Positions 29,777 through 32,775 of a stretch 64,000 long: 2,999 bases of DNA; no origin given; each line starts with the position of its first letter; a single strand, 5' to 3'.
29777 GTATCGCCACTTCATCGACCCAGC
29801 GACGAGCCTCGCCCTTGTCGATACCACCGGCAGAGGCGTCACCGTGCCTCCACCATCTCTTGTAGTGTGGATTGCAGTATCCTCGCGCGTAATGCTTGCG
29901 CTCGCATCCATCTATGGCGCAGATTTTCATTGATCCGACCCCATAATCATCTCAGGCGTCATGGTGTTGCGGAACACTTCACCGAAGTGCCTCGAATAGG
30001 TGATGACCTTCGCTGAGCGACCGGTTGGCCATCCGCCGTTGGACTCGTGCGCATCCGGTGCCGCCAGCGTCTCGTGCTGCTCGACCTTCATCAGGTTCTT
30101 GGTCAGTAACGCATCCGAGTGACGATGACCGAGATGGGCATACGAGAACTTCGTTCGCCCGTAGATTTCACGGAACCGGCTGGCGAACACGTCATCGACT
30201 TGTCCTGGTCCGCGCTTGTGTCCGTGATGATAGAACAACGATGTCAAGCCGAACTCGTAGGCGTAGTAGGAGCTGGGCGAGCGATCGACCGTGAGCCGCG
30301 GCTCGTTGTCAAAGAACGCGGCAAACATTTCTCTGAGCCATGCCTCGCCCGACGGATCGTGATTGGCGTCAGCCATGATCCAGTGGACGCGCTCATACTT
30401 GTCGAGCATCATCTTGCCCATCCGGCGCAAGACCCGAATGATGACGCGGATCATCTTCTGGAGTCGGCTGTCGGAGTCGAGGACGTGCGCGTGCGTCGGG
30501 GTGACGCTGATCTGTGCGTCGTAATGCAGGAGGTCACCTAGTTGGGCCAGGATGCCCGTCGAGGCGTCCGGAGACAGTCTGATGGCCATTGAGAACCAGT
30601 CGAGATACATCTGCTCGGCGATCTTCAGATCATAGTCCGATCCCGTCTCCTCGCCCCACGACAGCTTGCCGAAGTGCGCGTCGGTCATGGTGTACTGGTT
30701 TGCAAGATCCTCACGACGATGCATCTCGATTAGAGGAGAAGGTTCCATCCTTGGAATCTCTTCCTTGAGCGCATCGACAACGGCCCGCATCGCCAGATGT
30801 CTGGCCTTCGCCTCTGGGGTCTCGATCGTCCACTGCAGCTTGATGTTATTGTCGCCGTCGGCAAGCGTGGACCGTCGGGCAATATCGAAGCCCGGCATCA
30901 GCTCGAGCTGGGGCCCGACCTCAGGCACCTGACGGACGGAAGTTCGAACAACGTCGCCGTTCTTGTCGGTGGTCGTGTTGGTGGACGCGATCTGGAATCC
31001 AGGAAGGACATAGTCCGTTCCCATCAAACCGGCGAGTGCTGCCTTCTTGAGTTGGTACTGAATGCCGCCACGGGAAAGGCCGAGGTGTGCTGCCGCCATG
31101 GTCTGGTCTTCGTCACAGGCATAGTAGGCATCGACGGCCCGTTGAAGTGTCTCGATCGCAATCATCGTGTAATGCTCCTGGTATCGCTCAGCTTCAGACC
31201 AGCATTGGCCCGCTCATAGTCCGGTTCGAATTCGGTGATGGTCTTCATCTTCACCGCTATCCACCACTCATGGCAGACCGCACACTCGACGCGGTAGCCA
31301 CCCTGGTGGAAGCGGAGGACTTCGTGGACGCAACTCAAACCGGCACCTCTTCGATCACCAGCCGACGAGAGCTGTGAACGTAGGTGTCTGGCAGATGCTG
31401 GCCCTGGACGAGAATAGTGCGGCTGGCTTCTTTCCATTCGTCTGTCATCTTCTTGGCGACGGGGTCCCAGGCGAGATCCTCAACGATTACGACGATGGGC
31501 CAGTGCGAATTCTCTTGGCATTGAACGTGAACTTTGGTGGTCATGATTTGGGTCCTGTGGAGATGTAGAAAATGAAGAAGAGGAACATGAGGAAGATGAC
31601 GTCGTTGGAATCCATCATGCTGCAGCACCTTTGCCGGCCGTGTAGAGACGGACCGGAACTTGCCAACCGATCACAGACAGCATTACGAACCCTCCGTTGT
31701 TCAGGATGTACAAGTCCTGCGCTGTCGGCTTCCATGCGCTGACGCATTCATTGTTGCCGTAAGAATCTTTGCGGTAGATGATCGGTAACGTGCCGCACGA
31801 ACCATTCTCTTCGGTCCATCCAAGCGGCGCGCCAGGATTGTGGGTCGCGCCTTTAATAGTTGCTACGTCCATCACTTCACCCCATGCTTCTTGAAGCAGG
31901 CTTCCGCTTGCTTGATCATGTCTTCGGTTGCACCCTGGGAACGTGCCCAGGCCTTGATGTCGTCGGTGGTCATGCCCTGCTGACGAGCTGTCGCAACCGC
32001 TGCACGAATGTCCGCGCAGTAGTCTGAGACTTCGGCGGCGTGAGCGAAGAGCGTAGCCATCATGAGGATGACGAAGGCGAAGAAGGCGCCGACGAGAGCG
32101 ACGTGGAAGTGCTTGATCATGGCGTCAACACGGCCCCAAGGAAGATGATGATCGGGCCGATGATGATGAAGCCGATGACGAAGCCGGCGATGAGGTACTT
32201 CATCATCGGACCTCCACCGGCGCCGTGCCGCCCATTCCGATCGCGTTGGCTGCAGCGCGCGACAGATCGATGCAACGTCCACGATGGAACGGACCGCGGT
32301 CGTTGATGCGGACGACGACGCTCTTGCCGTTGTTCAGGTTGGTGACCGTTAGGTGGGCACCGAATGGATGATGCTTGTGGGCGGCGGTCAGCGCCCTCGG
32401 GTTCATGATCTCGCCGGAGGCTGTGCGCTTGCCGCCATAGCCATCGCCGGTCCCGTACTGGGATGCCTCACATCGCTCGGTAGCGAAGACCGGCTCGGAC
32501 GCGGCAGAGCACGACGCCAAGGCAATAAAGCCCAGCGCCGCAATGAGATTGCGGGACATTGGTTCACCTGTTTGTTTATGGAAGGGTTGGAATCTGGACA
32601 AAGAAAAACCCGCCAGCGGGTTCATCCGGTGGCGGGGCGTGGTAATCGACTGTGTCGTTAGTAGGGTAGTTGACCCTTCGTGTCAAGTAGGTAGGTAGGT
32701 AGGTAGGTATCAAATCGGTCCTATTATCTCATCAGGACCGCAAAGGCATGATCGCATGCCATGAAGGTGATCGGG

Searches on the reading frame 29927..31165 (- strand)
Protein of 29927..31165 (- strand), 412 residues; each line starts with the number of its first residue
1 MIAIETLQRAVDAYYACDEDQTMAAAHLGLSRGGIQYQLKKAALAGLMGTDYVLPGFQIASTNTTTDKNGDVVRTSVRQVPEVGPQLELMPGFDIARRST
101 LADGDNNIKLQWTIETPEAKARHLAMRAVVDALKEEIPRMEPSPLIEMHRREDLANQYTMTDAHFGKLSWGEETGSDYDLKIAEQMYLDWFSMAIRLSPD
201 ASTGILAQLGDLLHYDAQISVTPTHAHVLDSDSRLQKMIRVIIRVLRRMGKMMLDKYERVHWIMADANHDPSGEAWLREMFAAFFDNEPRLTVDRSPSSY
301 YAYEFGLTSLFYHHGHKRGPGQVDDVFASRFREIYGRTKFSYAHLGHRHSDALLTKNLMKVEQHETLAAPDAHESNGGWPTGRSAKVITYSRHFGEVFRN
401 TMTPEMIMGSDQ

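Call 18: search_protein_families(library=phrogs, proteins=[window:29927-31165:-], max_evalue=0.001)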
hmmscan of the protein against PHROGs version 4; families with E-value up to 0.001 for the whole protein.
window:29927-31165:- (412 aa): 5 families
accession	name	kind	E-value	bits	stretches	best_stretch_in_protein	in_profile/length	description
phrog_704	-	DNA, RNA and nucleotide metabolism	1.8e-112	377.3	1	18-407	19-389/390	DNA repair exonuclease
phrog_20762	-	unknown function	1.6e-31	110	1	292-406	2-117/117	-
phrog_20703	-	unknown function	4.1e-09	37.6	1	92-226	102-235/258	-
phrog_284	-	DNA, RNA and nucleotide metabolism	1.2e-07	32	1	122-361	96-351/398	exonuclease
phrog_21891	-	unknown function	0.00085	21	0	283-359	13-86/130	-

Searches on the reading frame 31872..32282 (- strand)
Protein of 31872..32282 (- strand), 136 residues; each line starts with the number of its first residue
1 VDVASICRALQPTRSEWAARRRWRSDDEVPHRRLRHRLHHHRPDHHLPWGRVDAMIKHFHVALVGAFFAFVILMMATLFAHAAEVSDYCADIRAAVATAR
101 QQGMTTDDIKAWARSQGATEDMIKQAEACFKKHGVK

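Call 14: search_protein_families(library=phrogs, proteins=[window:31872-32282:-], max_evalue=0.01)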
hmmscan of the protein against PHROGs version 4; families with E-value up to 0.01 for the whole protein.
window:31872-32282:- (136 aa): 0 families

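Call 77: search_protein_families(library=pfam, proteins=[window:31872-32282:-], max_evalue=0.01)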
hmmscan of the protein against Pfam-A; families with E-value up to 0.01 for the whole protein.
window:31872-32282:- (136 aa): 1 family
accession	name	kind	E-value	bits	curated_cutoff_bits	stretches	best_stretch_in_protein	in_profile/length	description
PF17267.7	DUF5333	-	0.0047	17.5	27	0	90-136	38-84/110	Family of unknown function (DUF5333)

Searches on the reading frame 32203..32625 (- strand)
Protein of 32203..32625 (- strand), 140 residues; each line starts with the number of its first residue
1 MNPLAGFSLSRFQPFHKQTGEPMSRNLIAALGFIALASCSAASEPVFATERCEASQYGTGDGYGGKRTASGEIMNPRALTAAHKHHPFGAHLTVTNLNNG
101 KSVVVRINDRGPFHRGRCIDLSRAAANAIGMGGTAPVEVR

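Call 14: search_protein_families(library=phrogs, proteins=[window:32203-32625:-], max_evalue=0.01)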
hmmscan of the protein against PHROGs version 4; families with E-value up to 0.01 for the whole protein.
window:32203-32625:- (140 aa): 2 families
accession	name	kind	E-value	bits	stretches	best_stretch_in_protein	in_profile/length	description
phrog_7930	-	other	7.5e-31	108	1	46-133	284-371/896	lipoprotein precursor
phrog_28106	-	unknown function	2.6e-19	70.7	1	52-133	103-182/290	-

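Call 60: search_protein_families(library=ncbifam, proteins=[window:32203-32625:-], max_evalue=0.1)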
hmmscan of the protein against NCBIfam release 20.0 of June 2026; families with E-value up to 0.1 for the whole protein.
window:32203-32625:- (140 aa): 5 families
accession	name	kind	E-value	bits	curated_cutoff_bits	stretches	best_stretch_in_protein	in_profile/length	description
TIGR00413.1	rlpA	subfamily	2.8e-31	109.1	82.15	1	54-138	3-87/208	septal ring lytic transglycosylase RlpA family protein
NF007953.1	PRK10672.1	equivalog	3.6e-25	89.3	201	1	50-138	78-164/362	endolytic peptidoglycan transglycosylase RlpA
NF047735.1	MPL36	exception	1e-22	81.1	430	1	50-129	92-169/305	RlpA family plasminogen-binding lipoprotein MPL36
NF058669.1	SCO2207_fam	exception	1.7e-05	24.8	250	1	61-125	150-207/228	SCO2207 family protein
NF041659.1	Papain_Inhib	equivalog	0.013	15.4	150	1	80-127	72-119/130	cysteine/serine endopeptidase inhibitor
